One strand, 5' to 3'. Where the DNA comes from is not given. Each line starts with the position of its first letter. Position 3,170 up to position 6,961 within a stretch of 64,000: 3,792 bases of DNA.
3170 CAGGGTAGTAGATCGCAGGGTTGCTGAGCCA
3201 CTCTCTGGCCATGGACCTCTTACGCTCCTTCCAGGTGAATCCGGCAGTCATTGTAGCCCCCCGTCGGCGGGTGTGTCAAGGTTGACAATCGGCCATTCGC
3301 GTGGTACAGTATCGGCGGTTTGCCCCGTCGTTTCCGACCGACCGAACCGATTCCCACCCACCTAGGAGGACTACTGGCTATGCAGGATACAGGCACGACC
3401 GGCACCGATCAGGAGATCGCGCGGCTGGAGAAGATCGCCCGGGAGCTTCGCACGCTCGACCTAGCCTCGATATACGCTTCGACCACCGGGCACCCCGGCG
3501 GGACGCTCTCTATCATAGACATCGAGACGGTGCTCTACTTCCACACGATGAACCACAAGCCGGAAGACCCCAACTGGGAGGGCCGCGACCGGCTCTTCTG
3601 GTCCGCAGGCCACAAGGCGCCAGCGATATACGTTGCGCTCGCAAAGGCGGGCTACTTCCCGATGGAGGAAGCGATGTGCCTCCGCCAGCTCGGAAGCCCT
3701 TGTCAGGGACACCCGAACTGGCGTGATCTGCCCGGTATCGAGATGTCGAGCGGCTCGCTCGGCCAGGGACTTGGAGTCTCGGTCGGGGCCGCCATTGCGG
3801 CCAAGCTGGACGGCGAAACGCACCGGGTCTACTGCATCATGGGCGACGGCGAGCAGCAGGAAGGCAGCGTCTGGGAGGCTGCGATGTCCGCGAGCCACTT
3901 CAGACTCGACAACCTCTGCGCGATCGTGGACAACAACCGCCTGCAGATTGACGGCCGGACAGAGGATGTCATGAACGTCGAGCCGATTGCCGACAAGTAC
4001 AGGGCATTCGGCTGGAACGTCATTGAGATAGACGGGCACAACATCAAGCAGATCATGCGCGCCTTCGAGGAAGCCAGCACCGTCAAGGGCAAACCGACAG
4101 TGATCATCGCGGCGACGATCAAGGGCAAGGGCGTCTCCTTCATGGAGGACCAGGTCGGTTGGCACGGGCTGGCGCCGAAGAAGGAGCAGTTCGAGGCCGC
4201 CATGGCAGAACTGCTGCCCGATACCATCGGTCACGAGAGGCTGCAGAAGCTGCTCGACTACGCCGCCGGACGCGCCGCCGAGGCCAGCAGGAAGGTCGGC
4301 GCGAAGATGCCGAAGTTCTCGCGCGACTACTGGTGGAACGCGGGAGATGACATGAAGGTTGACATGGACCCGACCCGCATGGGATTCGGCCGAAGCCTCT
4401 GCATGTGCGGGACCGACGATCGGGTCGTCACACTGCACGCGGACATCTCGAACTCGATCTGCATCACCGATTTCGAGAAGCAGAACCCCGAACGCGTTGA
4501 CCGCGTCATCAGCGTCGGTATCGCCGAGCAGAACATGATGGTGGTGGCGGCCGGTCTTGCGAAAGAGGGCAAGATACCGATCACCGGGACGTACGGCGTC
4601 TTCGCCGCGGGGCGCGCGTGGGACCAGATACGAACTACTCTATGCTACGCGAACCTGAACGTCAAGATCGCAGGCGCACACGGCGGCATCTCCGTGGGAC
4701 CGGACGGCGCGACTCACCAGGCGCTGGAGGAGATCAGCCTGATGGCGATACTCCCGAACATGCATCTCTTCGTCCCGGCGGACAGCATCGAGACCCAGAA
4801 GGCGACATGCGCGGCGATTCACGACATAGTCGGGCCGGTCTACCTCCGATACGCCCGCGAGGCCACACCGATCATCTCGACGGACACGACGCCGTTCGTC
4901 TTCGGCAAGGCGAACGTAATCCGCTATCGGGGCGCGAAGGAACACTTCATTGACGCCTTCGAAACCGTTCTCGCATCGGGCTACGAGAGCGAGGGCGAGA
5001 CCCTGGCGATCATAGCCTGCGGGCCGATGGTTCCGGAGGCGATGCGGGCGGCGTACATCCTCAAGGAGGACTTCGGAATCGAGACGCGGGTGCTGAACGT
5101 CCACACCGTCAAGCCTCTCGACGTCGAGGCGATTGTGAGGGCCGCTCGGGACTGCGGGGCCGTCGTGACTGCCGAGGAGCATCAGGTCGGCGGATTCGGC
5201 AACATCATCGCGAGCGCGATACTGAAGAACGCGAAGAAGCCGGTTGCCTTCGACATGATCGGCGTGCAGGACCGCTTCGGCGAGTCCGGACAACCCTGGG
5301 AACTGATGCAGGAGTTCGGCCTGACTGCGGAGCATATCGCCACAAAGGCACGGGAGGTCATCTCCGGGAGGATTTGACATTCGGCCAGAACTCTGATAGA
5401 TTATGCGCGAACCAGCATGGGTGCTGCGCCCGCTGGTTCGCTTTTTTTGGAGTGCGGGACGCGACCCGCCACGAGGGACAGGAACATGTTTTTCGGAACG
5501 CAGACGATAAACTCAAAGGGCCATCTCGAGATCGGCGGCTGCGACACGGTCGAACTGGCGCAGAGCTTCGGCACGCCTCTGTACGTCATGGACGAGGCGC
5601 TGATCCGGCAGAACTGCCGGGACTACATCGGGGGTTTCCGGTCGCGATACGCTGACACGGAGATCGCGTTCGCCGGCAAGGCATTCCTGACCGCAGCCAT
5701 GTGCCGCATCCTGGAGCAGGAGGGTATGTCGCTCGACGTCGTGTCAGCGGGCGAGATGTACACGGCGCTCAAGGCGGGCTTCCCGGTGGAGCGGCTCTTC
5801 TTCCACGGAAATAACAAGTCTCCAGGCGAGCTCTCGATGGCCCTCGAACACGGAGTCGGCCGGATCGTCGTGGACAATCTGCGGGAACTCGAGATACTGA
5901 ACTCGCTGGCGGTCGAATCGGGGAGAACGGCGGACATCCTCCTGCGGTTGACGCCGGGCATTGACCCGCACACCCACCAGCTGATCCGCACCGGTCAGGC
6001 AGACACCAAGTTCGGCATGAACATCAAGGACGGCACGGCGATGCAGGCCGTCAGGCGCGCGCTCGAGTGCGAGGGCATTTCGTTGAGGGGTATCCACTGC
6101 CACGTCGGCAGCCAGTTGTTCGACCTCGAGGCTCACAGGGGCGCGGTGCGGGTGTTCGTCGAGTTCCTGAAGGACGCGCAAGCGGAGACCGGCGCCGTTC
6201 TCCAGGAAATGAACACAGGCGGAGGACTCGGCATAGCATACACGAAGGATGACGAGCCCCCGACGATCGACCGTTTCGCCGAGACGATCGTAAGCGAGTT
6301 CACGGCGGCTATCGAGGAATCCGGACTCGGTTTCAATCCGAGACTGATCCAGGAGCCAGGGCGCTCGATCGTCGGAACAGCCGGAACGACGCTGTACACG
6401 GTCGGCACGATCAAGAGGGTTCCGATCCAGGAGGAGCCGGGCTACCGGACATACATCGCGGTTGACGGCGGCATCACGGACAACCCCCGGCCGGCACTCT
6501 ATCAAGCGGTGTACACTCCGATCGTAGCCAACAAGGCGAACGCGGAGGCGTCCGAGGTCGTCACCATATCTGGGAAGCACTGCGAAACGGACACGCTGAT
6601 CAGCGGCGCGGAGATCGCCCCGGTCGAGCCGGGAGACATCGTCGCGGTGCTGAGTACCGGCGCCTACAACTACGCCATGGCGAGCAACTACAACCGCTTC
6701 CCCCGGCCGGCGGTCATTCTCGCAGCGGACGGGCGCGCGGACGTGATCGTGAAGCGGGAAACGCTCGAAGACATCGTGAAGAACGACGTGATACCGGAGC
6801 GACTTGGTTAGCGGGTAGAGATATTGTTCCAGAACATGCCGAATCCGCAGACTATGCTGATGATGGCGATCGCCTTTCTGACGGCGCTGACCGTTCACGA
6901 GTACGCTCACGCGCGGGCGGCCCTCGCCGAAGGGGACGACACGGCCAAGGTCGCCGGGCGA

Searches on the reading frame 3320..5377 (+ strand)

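Call 63: search_protein_families(library=pfam, proteins=[window:3320-5377:+], max_evalue=0.00001)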
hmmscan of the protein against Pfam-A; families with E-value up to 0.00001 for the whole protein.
window:3320-5377:+ (685 aa): 6 families
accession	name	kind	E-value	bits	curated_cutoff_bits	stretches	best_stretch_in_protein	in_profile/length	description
PF00456.26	Transketolase_N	-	6.1e-59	200.1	22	1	38-293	4-270/334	Transketolase, thiamine diphosphate binding domain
PF02779.29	Transket_pyr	-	5.8e-34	117.7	27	1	363-516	17-172/174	Transketolase, pyrimidine binding domain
PF02780.25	Transketolase_C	-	6.5e-24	84.7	25.9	1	556-673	6-124/124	Transketolase, C-terminal domain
PF13292.11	DXP_synthase_N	-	1.5e-09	38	21.2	1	34-210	16-175/274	1-deoxy-D-xylulose-5-phosphate synthase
PF00676.26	E1_dh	-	4.3e-09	36.2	22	1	145-254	101-209/300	Dehydrogenase E1 component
PF02775.26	TPP_enzyme_C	-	2.7e-06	27.7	21.9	0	149-262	28-149/151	Thiamine pyrophosphate enzyme, C-terminal TPP binding domain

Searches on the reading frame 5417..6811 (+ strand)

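Call 63: search_protein_families(library=pfam, proteins=[window:5417-6811:+], max_evalue=0.00001)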
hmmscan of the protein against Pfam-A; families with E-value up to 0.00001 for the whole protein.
window:5417-6811:+ (464 aa): 2 families
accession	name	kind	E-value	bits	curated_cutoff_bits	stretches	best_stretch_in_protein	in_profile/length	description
PF02784.22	Orn_Arg_deC_N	-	3.6e-56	190.7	23.4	1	74-319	11-246/247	Pyridoxal-dependent decarboxylase, pyridoxal binding domain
PF00278.28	Orn_DAP_Arg_deC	-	3.2e-12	47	23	1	56-415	2-95/95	Pyridoxal-dependent decarboxylase, C-terminal sheet domain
